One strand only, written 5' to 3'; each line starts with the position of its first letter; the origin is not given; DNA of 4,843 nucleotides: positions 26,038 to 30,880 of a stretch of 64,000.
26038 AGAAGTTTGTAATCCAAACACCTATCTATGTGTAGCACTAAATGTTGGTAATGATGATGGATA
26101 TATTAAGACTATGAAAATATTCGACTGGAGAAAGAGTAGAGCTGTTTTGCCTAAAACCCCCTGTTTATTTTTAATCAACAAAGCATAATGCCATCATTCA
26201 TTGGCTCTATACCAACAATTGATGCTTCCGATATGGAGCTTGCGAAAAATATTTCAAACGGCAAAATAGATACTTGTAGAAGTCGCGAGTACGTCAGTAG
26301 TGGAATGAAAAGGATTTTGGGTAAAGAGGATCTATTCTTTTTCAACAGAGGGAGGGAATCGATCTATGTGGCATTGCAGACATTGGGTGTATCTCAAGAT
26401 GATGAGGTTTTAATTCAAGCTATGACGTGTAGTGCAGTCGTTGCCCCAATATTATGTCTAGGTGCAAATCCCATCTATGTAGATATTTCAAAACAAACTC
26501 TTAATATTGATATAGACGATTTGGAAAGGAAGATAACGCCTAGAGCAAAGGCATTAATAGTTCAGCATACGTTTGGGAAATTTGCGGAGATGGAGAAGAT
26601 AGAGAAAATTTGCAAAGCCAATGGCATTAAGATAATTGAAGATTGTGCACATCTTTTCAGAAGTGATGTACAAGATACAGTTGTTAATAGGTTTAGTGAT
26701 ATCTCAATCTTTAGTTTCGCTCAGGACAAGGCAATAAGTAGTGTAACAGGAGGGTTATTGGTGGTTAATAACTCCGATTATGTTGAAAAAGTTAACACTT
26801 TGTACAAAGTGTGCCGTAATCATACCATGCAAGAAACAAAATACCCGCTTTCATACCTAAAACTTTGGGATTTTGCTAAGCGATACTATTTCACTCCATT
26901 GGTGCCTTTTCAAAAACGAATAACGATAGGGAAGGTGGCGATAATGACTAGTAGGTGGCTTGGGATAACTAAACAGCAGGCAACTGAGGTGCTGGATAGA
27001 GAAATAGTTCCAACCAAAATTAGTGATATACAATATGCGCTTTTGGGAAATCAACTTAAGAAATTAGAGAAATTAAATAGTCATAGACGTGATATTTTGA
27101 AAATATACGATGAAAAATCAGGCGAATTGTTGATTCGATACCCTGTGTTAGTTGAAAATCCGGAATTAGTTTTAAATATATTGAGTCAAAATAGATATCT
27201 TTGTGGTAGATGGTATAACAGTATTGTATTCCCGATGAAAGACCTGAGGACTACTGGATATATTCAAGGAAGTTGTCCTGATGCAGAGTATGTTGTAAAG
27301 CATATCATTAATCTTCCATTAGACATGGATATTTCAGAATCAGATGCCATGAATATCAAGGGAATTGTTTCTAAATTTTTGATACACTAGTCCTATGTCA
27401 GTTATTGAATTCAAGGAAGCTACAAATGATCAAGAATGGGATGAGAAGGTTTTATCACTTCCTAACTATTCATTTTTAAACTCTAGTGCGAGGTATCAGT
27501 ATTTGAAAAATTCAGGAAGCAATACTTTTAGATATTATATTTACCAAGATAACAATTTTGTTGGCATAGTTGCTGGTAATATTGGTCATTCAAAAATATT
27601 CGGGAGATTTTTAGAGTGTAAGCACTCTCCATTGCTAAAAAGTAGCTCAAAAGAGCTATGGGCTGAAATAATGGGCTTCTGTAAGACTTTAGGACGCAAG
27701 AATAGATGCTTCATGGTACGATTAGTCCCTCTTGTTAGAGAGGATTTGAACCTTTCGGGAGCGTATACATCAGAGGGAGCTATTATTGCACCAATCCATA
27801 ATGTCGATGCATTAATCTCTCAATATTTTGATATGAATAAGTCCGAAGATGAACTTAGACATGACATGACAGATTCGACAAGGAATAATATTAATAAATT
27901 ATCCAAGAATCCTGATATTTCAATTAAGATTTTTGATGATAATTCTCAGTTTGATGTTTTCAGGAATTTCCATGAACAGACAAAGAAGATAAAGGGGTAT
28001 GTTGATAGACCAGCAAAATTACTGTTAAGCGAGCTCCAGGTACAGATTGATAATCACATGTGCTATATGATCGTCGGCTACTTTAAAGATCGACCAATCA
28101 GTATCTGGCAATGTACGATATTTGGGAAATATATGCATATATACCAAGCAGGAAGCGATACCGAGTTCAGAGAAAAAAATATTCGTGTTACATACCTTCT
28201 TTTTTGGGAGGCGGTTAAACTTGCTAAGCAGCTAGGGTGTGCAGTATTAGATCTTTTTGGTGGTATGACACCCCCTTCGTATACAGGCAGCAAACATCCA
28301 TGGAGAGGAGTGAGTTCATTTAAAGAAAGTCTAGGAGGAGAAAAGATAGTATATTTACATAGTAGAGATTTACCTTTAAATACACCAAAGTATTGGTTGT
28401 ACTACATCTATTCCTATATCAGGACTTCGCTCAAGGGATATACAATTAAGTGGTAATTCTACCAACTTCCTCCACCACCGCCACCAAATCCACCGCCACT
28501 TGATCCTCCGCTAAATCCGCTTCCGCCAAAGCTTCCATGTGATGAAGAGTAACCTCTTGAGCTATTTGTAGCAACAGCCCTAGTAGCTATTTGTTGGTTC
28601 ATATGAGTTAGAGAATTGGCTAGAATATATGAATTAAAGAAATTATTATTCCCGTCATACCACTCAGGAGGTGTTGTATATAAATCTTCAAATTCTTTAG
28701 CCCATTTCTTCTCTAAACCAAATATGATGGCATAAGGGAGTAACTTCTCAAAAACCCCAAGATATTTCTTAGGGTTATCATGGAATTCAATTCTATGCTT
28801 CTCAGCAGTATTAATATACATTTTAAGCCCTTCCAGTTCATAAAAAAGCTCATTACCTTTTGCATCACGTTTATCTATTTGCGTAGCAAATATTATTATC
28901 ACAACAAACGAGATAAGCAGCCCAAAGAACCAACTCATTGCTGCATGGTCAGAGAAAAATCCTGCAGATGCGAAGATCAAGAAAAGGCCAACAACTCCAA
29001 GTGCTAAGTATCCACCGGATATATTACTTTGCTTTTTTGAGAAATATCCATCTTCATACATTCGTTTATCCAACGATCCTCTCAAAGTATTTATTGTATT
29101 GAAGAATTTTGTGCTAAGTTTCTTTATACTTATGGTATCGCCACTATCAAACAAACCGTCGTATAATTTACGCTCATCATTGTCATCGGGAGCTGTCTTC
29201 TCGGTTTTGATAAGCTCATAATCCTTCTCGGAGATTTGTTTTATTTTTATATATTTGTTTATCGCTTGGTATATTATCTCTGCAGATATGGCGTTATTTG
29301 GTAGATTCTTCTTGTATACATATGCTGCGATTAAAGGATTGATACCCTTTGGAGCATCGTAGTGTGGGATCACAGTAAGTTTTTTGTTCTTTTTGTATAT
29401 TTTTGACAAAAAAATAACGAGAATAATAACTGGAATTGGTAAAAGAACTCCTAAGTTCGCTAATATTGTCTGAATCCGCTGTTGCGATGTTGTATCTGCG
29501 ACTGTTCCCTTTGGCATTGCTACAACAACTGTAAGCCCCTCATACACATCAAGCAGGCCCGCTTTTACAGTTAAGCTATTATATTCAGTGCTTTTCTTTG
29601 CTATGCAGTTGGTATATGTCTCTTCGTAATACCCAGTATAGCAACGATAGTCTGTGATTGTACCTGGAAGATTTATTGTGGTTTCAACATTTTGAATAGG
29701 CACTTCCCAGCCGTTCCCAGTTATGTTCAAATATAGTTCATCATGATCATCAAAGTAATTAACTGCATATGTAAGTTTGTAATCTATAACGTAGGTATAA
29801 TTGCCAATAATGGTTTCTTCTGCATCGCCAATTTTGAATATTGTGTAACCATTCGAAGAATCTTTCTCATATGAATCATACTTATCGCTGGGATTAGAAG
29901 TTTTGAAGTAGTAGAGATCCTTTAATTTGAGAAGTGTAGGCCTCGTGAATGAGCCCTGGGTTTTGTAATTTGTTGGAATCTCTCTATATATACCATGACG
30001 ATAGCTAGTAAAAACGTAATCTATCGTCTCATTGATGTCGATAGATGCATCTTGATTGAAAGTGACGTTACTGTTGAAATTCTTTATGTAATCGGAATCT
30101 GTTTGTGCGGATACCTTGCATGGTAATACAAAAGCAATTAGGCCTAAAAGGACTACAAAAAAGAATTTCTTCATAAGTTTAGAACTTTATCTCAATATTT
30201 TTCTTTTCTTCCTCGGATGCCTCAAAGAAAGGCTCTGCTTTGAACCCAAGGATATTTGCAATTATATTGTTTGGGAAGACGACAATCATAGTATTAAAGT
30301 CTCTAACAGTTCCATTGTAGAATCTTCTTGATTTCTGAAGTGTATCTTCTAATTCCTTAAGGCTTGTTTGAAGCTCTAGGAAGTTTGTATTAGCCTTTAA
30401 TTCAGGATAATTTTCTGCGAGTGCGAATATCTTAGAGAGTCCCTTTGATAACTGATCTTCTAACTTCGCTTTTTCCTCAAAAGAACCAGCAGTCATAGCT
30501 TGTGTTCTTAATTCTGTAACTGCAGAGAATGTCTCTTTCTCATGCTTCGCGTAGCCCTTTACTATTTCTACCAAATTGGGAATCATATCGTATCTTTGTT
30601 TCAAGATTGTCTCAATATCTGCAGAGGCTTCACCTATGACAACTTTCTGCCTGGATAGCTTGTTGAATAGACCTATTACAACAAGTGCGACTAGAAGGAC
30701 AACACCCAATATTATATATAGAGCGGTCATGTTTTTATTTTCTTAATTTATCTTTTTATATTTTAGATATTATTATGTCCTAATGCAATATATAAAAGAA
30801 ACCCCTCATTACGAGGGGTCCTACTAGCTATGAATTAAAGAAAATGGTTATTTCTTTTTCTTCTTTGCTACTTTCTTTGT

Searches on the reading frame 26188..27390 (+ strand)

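Call 16: search_protein_families(library=pfam, proteins=[window:26188-27390:+], max_evalue=0.001)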
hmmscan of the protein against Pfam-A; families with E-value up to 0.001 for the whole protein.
window:26188-27390:+ (400 aa): 3 families
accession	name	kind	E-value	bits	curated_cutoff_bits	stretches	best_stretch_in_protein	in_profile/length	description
PF01041.23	DegT_DnrJ_EryC1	-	3e-50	171.9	19.8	2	36-215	29-204/360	DegT/DnrJ/EryC1/StrS aminotransferase family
PF01212.27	Beta_elim_lyase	-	1.4e-06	28.3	27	1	38-207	39-224/288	Beta-eliminating lyase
PF00266.25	Aminotran_5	-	9.6e-05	21.9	21.5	1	49-161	64-184/371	Aminotransferase class-V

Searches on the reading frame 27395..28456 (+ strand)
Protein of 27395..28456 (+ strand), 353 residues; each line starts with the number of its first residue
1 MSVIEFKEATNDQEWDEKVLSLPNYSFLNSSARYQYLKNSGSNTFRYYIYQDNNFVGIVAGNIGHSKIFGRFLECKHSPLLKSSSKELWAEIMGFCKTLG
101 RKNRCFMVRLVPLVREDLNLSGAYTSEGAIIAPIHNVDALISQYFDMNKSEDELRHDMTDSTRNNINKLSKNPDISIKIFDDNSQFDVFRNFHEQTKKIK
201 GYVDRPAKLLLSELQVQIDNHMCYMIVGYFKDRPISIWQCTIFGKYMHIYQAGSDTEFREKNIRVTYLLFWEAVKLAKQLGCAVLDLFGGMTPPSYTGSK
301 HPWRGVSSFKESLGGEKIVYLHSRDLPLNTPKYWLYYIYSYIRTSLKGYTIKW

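Call 73: search_protein_families(library=pfam, proteins=[window:27395-28456:+], max_evalue=0.001)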
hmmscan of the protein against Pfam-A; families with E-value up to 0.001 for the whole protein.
window:27395-28456:+ (353 aa): 2 families
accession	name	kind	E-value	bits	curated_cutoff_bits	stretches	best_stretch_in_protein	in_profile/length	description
PF02388.22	FemAB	-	3.5e-12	46.3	24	0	14-118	5-110/406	FemAB family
PF13480.13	Acetyltransf_6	-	7.7e-08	33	22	1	162-290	7-137/143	Acetyltransferase (GNAT) domain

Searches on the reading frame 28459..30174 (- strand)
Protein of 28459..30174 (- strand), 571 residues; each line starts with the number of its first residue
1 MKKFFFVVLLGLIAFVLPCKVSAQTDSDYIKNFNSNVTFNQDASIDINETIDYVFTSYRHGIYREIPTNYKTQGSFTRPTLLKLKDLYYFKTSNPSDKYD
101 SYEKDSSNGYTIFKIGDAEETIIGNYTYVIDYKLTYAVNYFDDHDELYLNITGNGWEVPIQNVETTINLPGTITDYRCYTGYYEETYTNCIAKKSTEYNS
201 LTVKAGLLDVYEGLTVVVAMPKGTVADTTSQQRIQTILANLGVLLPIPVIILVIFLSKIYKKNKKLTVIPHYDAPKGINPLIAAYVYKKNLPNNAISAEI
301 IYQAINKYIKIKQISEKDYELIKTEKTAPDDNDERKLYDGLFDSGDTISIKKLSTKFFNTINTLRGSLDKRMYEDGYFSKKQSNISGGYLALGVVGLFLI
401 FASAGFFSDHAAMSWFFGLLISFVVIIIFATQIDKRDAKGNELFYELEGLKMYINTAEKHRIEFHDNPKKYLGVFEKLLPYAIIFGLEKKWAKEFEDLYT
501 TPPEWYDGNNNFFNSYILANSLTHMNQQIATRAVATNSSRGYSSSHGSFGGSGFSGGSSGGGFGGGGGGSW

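Call 73: search_protein_families(library=pfam, proteins=[window:28459-30174:-], max_evalue=0.001)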
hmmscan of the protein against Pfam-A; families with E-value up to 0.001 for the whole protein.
window:28459-30174:- (571 aa): 2 families
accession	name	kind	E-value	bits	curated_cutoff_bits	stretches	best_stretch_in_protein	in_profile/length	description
PF20990.2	DUF2207_C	-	2.8e-37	129.2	33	1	271-495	5-247/247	Predicted membrane protein (DUF2207) C-terminal domain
PF09972.14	DUF2207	-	2.2e-29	103.3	24.4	1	30-220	2-172/172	Predicted membrane protein (DUF2207) N-terminal domain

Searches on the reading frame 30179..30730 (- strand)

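Call 73: search_protein_families(library=pfam, proteins=[window:30179-30730:-], max_evalue=0.001)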
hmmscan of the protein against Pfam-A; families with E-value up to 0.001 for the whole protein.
window:30179-30730:- (183 aa): 1 family
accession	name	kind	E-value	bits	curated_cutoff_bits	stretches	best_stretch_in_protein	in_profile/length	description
PF04011.17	LemA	-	8.7e-57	191.6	26.2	1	36-183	2-149/149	LemA family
